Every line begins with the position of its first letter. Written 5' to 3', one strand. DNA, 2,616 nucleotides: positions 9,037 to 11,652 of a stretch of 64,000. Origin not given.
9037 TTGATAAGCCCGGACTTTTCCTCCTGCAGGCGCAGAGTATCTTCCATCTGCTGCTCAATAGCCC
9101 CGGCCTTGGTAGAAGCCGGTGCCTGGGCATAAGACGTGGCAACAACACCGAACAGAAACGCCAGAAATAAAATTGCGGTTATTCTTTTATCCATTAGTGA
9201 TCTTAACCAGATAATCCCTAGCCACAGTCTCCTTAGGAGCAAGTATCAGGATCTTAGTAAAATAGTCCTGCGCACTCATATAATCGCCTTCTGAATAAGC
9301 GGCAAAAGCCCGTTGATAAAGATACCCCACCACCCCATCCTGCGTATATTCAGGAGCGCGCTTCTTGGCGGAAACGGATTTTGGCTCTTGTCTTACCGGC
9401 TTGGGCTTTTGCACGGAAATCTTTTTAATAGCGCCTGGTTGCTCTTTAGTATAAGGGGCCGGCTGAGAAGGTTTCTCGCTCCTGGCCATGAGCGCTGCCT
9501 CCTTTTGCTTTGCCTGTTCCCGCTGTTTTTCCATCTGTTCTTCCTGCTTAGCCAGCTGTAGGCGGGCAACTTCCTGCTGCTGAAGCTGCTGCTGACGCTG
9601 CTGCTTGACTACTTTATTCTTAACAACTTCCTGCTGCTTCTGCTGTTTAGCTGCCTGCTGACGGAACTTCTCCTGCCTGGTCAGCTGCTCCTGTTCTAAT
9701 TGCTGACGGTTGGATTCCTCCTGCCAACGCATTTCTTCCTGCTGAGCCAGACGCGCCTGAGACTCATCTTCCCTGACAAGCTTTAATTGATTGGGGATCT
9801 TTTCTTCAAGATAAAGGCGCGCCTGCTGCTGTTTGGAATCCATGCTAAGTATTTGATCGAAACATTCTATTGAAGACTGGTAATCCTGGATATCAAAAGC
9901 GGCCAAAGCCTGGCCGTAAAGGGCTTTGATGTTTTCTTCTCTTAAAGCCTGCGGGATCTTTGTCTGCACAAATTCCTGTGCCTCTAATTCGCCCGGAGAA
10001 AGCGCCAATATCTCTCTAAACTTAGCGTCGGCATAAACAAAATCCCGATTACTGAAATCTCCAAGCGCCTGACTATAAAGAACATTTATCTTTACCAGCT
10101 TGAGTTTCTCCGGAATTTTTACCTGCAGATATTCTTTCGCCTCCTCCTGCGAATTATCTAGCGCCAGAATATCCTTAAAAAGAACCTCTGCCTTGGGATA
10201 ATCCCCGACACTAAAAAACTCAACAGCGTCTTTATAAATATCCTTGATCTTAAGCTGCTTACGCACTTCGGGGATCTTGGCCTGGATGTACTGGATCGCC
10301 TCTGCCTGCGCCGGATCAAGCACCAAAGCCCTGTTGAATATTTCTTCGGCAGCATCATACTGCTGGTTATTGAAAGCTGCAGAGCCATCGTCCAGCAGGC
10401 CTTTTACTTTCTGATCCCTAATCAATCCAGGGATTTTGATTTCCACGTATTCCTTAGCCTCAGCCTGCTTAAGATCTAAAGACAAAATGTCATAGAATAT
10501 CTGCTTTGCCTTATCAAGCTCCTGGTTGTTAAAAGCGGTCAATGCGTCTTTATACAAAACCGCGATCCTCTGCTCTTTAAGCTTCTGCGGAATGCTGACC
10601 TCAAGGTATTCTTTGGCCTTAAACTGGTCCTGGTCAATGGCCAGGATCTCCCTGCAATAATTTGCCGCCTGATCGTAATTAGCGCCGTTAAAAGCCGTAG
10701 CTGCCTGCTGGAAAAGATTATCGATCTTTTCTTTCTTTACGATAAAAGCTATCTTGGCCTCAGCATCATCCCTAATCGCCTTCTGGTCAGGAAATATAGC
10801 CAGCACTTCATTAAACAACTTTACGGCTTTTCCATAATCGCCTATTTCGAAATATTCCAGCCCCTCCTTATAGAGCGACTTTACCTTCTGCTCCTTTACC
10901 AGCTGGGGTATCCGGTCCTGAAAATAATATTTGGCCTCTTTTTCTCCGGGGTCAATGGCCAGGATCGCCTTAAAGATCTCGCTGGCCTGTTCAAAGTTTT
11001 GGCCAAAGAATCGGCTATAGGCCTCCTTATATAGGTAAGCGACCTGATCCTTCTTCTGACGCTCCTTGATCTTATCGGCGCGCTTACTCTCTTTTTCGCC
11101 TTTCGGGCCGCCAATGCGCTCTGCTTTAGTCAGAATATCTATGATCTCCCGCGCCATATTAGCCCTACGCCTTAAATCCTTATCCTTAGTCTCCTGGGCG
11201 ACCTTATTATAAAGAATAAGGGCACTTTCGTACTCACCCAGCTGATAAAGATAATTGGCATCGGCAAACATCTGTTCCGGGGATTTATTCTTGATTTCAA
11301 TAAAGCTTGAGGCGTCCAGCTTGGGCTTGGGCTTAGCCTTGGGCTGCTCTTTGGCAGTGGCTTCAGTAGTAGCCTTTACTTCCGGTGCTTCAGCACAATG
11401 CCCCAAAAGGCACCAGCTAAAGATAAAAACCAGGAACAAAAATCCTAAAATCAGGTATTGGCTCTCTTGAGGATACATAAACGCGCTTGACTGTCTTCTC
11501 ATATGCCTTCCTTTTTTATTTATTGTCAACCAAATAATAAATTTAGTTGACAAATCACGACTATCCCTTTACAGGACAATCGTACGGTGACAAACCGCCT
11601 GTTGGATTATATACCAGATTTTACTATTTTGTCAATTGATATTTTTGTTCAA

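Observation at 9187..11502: Unusual 53-aa TPR-like repeat / coiled-coil protein as a possible third component of the TPS system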

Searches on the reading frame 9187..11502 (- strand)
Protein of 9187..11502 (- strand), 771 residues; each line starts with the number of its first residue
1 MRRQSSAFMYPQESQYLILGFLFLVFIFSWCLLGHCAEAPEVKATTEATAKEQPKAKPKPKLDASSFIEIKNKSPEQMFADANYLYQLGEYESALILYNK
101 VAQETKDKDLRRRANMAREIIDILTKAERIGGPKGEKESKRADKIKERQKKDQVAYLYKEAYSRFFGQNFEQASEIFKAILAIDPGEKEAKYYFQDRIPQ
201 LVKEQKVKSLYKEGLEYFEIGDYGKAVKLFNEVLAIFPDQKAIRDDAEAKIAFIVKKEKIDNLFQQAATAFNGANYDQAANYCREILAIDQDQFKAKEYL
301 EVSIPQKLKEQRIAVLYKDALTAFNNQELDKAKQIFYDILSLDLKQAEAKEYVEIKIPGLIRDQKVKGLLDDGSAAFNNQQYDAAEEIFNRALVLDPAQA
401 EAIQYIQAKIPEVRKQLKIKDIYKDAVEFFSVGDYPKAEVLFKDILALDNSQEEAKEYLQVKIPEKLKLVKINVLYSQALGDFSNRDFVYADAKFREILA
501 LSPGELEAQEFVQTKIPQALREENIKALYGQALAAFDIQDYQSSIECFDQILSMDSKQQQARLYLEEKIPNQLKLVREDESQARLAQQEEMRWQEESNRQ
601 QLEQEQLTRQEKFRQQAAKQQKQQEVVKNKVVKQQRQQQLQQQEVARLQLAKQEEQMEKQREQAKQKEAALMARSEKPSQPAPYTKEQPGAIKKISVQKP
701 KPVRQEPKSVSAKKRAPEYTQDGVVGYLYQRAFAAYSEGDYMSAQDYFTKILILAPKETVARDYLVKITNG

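Call 7: search_protein_families(library=pfam, proteins=[window:9187-11502:-], max_evalue=0.1)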
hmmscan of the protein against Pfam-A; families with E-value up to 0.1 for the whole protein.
window:9187-11502:- (771 aa): 15 families
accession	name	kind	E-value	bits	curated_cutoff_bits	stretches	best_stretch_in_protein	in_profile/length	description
PF07719.23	TPR_2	-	1.1e-25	88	27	4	208-239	2-33/34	Tetratricopeptide repeat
PF00515.34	TPR_1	-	3.3e-19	68.3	27.8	4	208-239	2-33/34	Tetratricopeptide repeat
PF13428.12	TPR_14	-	3.6e-12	46.1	23.5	1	374-403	9-38/44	Tetratricopeptide repeat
PF13181.12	TPR_8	-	5.4e-11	42.2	25.7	1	208-239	2-33/34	Tetratricopeptide repeat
PF14863.12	Alkyl_sulf_dimr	-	1.2e-08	35.9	26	0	367-405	70-108/139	Alkyl sulfatase dimerisation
PF13424.12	TPR_12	-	4.1e-08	33.8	30.1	0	208-238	46-76/77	Tetratricopeptide repeat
PF13432.12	TPR_16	-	6.8e-08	33.3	32.7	0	373-400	4-31/65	Tetratricopeptide repeat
PF14559.12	TPR_19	-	7e-08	33.1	25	0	221-244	5-28/68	Tetratricopeptide repeat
PF13174.12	TPR_6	-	3.2e-06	27.9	26.3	0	209-239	2-32/33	Tetratricopeptide repeat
PF13371.12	TPR_9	-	4.6e-05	23.8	35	0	375-403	4-32/73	Tetratricopeptide repeat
PF13414.12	TPR_11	-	0.00031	20.8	26.8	0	214-240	1-27/42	TPR repeat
PF13176.12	TPR_7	-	0.0012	19.2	27.9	0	275-293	14-32/36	Tetratricopeptide repeat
PF14853.12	Fis1_TPR_C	-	0.0013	19.4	25.3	0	528-571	4-46/53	Fis1 C-terminal tetratricopeptide repeat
PF13374.12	TPR_10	-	0.0095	16.4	27.5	0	82-101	9-28/42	Tetratricopeptide repeat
PF24575.1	TPR_Slam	-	0.018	15.9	35.2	0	523-565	45-87/104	Surface lipoprotein assembly modifier, N-terminal TPR repeats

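Call 10: find_homologous_proteins(query=window:9187-11502:-, max_evalue=0.00001)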
Query window:9187-11502:- (771 aa): 26 proteins with E <= 0.00001 among 8000 candidates.
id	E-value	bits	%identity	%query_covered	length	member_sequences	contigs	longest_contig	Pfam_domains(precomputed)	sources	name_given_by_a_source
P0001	0.0e+0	1636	100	100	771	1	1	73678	PF14559.13,PF14863.13,PF13371.13,PF00515.35,PF13424.13,PF13432.13,PF13428.13,PF13181.13,PF07719.24,PF13174.13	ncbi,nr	ncbi:MAG: tetratricopeptide repeat protein [Candidatus Omnitrophica bacterium]|nr:tetratricopeptide 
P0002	0.0e+0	1439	87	100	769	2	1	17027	PF14559.13,PF14863.13,PF14853.13,PF00515.35,PF13424.13,PF13432.13,PF13428.13,PF13181.13,PF07719.24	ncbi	-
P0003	0.0e+0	1091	68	100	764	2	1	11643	PF14863.13,PF14853.13,PF13414.13,PF13176.13,PF13428.13,PF14559.13,PF24575.2,PF00515.35,PF13432.13,PF13181.13,PF07719.24,PF13174.13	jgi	jgi:tetratricopeptide (TPR) repeat protein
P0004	2.3e-265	901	55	100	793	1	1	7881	PF14863.13,PF14853.13,PF20663.4,PF13428.13,PF22205.2,PF14559.13,PF24575.2,PF00515.35,PF13432.13,PF13181.13,PF07719.24,PF13174.13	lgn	-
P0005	4.0e-265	900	52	100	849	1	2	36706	PF14863.13,PF14853.13,PF20663.4,PF13428.13,PF22205.2,PF14559.13,PF24575.2,PF00515.35,PF13432.13,PF13181.13,PF07719.24,PF13174.13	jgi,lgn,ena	jgi:tetratricopeptide (TPR) repeat protein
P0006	2.2e-257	874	54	98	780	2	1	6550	PF14863.13,PF14853.13,PF20663.4,PF13428.13,PF22205.2,PF14559.13,PF24575.2,PF13371.13,PF00515.35,PF13424.13,PF13432.13,PF13181.13,PF07719.24,PF13174.13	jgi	jgi:tetratricopeptide (TPR) repeat protein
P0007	8.3e-256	869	59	100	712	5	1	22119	PF14863.13,PF14853.13,PF00515.35,PF13432.13,PF13181.13,PF07719.24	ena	-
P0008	2.6e-230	785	44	71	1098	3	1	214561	PF14863.13,PF14853.13,PF13414.13,PF23300.4,PF23558.2,PF13428.13,PF14559.13,PF13371.13,PF00515.35,PF13424.13,PF13432.13,PF13577.13,PF13181.13,PF07719.24,PF13174.13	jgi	jgi:tetratricopeptide (TPR) repeat protein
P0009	7.1e-223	760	52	100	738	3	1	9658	PF14559.13,PF24575.2,PF14863.13,PF14853.13,PF00515.35,PF13432.13,PF13428.13,PF07719.24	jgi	jgi:cytochrome c-type biogenesis protein CcmH/NrfG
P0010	1.3e-195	670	45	66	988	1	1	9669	PF14863.13,PF14853.13,PF13414.13,PF23558.2,PF13176.13,PF20663.4,PF13428.13,PF13374.13,PF14559.13,PF13371.13,PF00515.35,PF13432.13,PF13181.13,PF07719.24,PF13174.13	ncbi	-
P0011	3.4e-123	431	40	53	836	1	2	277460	PF14863.13,PF14853.13,PF23914.2,PF25062.2,PF23558.2,PF13176.13,PF13428.13,PF13374.13,PF14559.13,PF24575.2,PF13371.13,PF27427.1,PF00515.35,PF12895.14,PF13424.13,PF13432.13,PF13181.13,PF07719.24,PF13174.13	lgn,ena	-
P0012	1.4e-110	389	44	51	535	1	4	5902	PF14559.13,PF14863.13,PF14853.13,PF00515.35,PF13424.13,PF13432.13,PF13428.13,PF07719.24,PF13174.13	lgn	-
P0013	1.1e-105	373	37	74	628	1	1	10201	PF14559.13,PF24575.2,PF14863.13,PF13424.13,PF13432.13,PF13428.13,PF07719.24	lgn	-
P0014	6.2e-85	304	32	65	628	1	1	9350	PF14863.13,PF14853.13,PF23914.2,PF13414.13,PF23558.2,PF13428.13,PF14559.13,PF13371.13,PF00515.35,PF12895.14,PF13424.13,PF13432.13,PF13181.13,PF07719.24,PF13174.13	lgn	-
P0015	6.7e-84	301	38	52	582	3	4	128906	PF14559.13,PF24575.2,PF14863.13,PF00515.35,PF23558.2,PF13424.13,PF13432.13,PF13428.13,PF13181.13,PF07719.24,PF13174.13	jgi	-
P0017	1.4e-14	72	26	43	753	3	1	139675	PF14559.13,PF14863.13,PF13414.13,PF00515.35,PF13432.13,PF13428.13,PF13181.13,PF07719.24,PF13174.13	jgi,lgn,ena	-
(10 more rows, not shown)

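Call 11: find_encoding_contigs(protein=P0008, flank=10000, max_places=2)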
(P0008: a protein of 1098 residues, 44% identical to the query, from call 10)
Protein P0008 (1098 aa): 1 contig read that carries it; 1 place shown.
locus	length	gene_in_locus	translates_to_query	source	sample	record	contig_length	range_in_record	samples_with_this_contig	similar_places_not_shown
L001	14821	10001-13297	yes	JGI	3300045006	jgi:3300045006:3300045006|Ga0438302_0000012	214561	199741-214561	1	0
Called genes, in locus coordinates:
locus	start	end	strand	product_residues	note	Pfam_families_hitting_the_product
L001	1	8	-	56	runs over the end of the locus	-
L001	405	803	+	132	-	PF02082:Rrf2, PF12802:MarR_2 (faint)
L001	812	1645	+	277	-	PF00037:Fer4 (weak), PF12837:Fer4_6, PF12838:Fer4_7 (faint), PF13237:Fer4_10, PF14697:Fer4_21 (weak), PF25160:LdpA_Fe-S-bd (faint), PF13187:Fer4_9 (weak), PF27217:AF_0155, +1 more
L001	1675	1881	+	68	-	-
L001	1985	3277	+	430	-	PF03063:Prismane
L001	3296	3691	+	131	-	PF01880:Desulfoferrodox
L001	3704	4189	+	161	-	PF00210:Ferritin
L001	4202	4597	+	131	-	-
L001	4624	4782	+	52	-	PF00301:Rubredoxin, PF21349:RUBY_RBDX (faint)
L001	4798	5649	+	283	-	PF00578:AhpC-TSA, PF08534:Redoxin, PF01329:Pterin_4a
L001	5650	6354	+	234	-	PF00970:FAD_binding_6, PF00175:NAD_binding_1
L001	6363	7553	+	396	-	PF00753:Lactamase_B, PF19583:ODP, PF00258:Flavodoxin_1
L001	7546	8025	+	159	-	PF01243:PNPOx_N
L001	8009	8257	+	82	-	PF00462:Glutaredoxin, PF13417:GST_N_3 (weak)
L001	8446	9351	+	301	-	PF00890:FAD_binding_2 (faint), PF01946:Thi4 (faint), PF03486:HI0933_like (faint), PF07992:Pyr_redox_2, PF12831:FAD_oxidored (faint), PF13738:Pyr_redox_3, PF00070:Pyr_redox (weak)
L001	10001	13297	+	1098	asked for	PF13181:TPR_8 (faint), PF13371:TPR_9 (faint), PF14863:Alkyl_sulf_dimr (faint), PF23300:HEAT_Nup120 (faint), PF00515:TPR_1 (faint), PF07719:TPR_2 (faint), PF13174:TPR_6 (faint), PF13414:TPR_11 (faint), +7 more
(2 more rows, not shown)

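Call 12: find_encoding_contigs(protein=P0011, flank=10000, max_places=2)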
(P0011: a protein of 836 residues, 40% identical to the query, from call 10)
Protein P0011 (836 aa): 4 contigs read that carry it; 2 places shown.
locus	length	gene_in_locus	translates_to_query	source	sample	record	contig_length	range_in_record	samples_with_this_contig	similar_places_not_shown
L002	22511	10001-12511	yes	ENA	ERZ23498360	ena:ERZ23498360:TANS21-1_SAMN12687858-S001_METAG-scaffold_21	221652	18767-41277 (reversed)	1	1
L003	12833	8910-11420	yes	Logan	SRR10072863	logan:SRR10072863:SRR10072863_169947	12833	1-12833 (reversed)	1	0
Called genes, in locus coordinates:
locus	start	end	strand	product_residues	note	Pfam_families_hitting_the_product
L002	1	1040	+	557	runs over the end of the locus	PF02776:TPP_enzyme_N, PF00205:TPP_enzyme_M, PF02775:TPP_enzyme_C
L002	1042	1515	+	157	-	PF01842:ACT, PF22629:ACT_AHAS_ss, PF13710:ACT_5, PF10369:ALS_ss_C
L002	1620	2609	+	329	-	PF00670:AdoHcyase_NAD, PF02826:2-Hacid_dh_C (faint), PF03807:F420_oxidored (weak), PF07991:KARI_N, PF01450:KARI_C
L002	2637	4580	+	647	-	PF11832:DUF3352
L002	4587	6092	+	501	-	PF00682:HMGL-like, PF22617:HCS_D2, PF08502:LeuA_dimer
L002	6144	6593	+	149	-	-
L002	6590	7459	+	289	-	PF08501:Shikimate_dh_N, PF18317:SDH_C (weak)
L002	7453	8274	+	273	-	PF06750:A24_N_bact, PF01478:Peptidase_A24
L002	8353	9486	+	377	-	PF01264:Chorismate_synt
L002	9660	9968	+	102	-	PF00376:MerR (weak), PF13411:MerR_1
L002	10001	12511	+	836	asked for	PF00515:TPR_1 (faint), PF07719:TPR_2 (weak), PF12895:ANAPC3 (faint), PF13174:TPR_6 (faint), PF13176:TPR_7 (faint), PF13181:TPR_8 (faint), PF13371:TPR_9 (faint), PF07719:TPR_2 (weak), +12 more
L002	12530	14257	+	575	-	PF08479:POTRA_2, PF03865:ShlB, PF01103:Omp85 (weak)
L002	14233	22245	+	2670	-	PF05860:TPS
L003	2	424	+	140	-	?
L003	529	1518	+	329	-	PF00670:AdoHcyase_NAD, PF02826:2-Hacid_dh_C (faint), PF03807:F420_oxidored (weak), PF07991:KARI_N, PF01450:KARI_C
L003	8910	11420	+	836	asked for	PF00515:TPR_1 (faint), PF07719:TPR_2 (weak), PF12895:ANAPC3 (faint), PF13174:TPR_6 (faint), PF13176:TPR_7 (faint), PF13181:TPR_8 (faint), PF13371:TPR_9 (faint), PF07719:TPR_2 (weak), +12 more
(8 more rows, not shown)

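Call 13: find_encoding_contigs(protein=P0015, flank=10000, max_places=2)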
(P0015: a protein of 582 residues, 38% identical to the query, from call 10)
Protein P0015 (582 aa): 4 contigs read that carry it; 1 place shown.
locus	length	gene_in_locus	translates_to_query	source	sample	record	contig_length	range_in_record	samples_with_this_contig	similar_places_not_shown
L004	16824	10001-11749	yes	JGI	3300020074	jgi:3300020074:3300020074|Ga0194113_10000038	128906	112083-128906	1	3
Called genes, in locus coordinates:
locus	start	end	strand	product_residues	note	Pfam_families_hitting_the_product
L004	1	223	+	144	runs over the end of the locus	PF00329:Complex1_30kDa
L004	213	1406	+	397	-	PF00374:NiFeSe_Hases, PF00346:Complex1_49kDa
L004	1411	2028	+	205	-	PF01895:PhoU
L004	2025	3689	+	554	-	PF00361:Proton_antipo_M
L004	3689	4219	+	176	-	PF13244:MbhD, PF20501:MbhE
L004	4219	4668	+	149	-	PF04039:MnhB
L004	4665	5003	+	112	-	PF00420:Oxidored_q2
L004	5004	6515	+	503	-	PF00662:Proton_antipo_N, PF10125:NADHdeh_related, PF00361:Proton_antipo_M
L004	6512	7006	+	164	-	PF01899:MNHE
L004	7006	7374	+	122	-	PF04066:MrpF_PhaF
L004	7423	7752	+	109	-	PF03334:PhaG_MnhG_YufB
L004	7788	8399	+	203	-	PF12838:Fer4_7 (weak), PF13187:Fer4_9 (weak), PF14697:Fer4_21 (weak), PF00037:Fer4 (weak), PF12838:Fer4_7 (weak)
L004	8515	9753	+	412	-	PF05977:MFS_3, PF07690:MFS_1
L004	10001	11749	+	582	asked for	PF13432:TPR_16 (faint), PF14863:Alkyl_sulf_dimr (faint), PF23558:TPR_P4H (faint), PF13174:TPR_6 (faint), PF13181:TPR_8 (faint), PF13424:TPR_12 (faint), PF00515:TPR_1 (weak), PF07719:TPR_2 (weak), +3 more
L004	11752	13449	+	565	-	PF07244:POTRA (faint), PF08479:POTRA_2, PF03865:ShlB, PF01103:Omp85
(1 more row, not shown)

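Call 15: find_encoding_contigs(protein=P0013, flank=8000, max_places=1)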
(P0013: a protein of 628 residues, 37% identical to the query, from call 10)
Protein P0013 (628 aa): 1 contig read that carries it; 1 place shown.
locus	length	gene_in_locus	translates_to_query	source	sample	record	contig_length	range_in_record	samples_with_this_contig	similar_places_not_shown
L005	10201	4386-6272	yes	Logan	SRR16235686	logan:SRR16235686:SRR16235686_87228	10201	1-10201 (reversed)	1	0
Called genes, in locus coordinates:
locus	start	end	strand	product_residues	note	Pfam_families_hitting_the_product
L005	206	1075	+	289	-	PF00528:BPD_transp_1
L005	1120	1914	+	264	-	PF12911:OppC_N, PF00528:BPD_transp_1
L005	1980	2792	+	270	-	PF00005:ABC_tran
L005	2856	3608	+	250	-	PF00005:ABC_tran, PF13304:AAA_21 (faint)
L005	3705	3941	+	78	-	PF04014:MazE_antitoxin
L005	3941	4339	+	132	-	PF01850:PIN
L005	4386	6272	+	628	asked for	PF07719:TPR_2 (faint), PF13424:TPR_12 (faint), PF13428:TPR_14 (faint), PF13432:TPR_16 (faint), PF14559:TPR_19 (faint), PF24575:TPR_Slam (faint), PF14863:Alkyl_sulf_dimr (faint)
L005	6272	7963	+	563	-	PF08479:POTRA_2, PF03865:ShlB, PF01103:Omp85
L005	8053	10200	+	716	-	?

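Call 16: find_encoding_contigs(protein=P0014, flank=8000, max_places=1)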
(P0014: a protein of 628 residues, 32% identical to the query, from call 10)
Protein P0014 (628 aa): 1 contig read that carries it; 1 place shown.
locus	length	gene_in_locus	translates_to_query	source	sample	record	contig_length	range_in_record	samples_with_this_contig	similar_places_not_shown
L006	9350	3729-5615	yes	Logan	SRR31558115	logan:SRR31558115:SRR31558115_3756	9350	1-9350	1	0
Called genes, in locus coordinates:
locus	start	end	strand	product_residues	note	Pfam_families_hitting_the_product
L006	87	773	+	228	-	PF01891:CbiM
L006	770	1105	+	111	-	PF13190:PDGLE (weak)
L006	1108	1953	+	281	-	PF02361:CbiQ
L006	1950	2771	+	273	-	PF00005:ABC_tran, PF02463:SMC_N (faint), PF13175:AAA_15 (faint), PF13304:AAA_21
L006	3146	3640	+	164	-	-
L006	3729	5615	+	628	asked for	PF13371:TPR_9 (faint), PF23558:TPR_P4H (faint), PF12895:ANAPC3 (faint), PF13432:TPR_16 (faint), PF14863:Alkyl_sulf_dimr (faint), PF00515:TPR_1 (faint), PF07719:TPR_2 (faint), PF13174:TPR_6 (faint), +7 more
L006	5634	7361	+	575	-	PF07244:POTRA (faint), PF08479:POTRA_2, PF03865:ShlB, PF01103:Omp85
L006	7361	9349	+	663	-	?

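Call 17: find_encoding_contigs(protein=P0017, flank=8000, max_places=1)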
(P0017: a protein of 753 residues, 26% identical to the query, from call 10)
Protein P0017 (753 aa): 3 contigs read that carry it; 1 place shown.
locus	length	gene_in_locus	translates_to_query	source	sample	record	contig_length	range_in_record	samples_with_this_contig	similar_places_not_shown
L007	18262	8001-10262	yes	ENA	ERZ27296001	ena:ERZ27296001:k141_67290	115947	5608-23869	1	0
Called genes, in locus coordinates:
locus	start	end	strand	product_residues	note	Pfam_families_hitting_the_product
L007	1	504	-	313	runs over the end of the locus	PF21033:RMD1-3 (faint), PF23914:TPR_CcmH_CycH (weak), PF00515:TPR_1 (faint), PF07719:TPR_2 (faint), PF13181:TPR_8 (faint), PF13414:TPR_11 (weak), PF14559:TPR_19 (weak), PF13414:TPR_11, +5 more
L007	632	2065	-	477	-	PF03951:Gln-synt_N, PF00120:Gln-synt_C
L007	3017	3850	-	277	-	PF01503:PRA-PH (faint), PF03819:MazG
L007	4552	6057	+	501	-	PF02113:Peptidase_S13, PF13354:Beta-lactamase2 (faint)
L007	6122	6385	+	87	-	-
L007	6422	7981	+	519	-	PF00672:HAMP, PF00211:Guanylate_cyc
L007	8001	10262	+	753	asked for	PF00515:TPR_1 (faint), PF07719:TPR_2 (faint), PF13174:TPR_6 (faint), PF13181:TPR_8 (faint), PF13414:TPR_11 (faint), PF13428:TPR_14 (faint), PF13432:TPR_16 (faint), PF14559:TPR_19 (faint), +1 more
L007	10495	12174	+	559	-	PF00370:FGGY_N, PF02782:FGGY_C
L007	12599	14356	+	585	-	PF00474:SSF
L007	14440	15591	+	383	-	PF01263:Aldose_epim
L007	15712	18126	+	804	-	PF07944:Beta-AFase-like_GH127_cat, PF20736:Glyco_hydro127M, PF20737:Glyco_hydro127C, PF00754:F5_F8_type_C (weak)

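Call 28: find_encoding_contigs(protein=P0002, flank=6000, max_places=1)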
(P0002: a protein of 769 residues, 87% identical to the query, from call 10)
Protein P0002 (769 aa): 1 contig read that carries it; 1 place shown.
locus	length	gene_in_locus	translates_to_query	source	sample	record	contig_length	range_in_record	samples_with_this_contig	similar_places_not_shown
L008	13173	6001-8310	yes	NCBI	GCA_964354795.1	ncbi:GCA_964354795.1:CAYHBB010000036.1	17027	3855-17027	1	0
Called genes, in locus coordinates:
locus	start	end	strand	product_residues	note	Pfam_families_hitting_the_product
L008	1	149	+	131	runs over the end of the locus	PF01880:Desulfoferrodox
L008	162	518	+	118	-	-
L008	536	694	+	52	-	PF00301:Rubredoxin, PF21349:RUBY_RBDX (faint)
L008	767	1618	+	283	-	PF00578:AhpC-TSA, PF08534:Redoxin, PF01329:Pterin_4a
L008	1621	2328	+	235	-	PF00970:FAD_binding_6 (weak), PF00175:NAD_binding_1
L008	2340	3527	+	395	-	PF00753:Lactamase_B, PF19583:ODP, PF00258:Flavodoxin_1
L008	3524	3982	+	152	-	PF01243:PNPOx_N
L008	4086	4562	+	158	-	PF02915:Rubrerythrin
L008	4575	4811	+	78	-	PF00462:Glutaredoxin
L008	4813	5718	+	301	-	PF00890:FAD_binding_2 (faint), PF01946:Thi4 (faint), PF03486:HI0933_like (faint), PF07992:Pyr_redox_2, PF12831:FAD_oxidored (faint), PF13450:NAD_binding_8 (faint), PF13738:Pyr_redox_3, PF00070:Pyr_redox (weak)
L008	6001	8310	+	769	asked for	PF00515:TPR_1 (faint), PF14863:Alkyl_sulf_dimr (faint), PF07719:TPR_2 (faint), PF13181:TPR_8 (faint), PF13424:TPR_12 (faint), PF13428:TPR_14 (faint), PF13432:TPR_16 (faint), PF14559:TPR_19 (faint), +1 more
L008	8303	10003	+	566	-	PF07244:POTRA (faint), PF08479:POTRA_2, PF03865:ShlB, PF01103:Omp85 (weak)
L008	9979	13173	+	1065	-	?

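Call 29: find_encoding_contigs(protein=P0003, flank=6000, max_places=1)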
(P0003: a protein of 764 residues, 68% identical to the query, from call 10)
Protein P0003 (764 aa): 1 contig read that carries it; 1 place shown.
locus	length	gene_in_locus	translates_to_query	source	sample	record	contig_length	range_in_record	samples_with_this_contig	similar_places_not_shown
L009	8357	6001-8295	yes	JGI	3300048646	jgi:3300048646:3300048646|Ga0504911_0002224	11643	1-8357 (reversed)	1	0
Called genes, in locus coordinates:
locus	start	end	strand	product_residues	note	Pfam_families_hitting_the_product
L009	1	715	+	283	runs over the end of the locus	PF00578:AhpC-TSA, PF08534:Redoxin, PF01329:Pterin_4a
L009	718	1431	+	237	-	PF00970:FAD_binding_6, PF00175:NAD_binding_1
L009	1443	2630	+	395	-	PF00753:Lactamase_B, PF19583:ODP, PF00258:Flavodoxin_1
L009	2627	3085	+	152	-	PF01243:PNPOx_N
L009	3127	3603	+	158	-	PF02915:Rubrerythrin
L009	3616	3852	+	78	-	PF00462:Glutaredoxin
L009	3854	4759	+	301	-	PF00890:FAD_binding_2 (faint), PF01946:Thi4 (faint), PF03486:HI0933_like (faint), PF07992:Pyr_redox_2, PF12831:FAD_oxidored (faint), PF13450:NAD_binding_8 (faint), PF13738:Pyr_redox_3, PF00070:Pyr_redox (weak)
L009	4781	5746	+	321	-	PF03773:ArsP_1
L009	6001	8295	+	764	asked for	PF00515:TPR_1 (faint), PF13432:TPR_16 (faint), PF14863:Alkyl_sulf_dimr (faint), PF24575:TPR_Slam (faint), PF07719:TPR_2 (faint), PF13174:TPR_6 (faint), PF13176:TPR_7 (faint), PF13181:TPR_8 (faint), +4 more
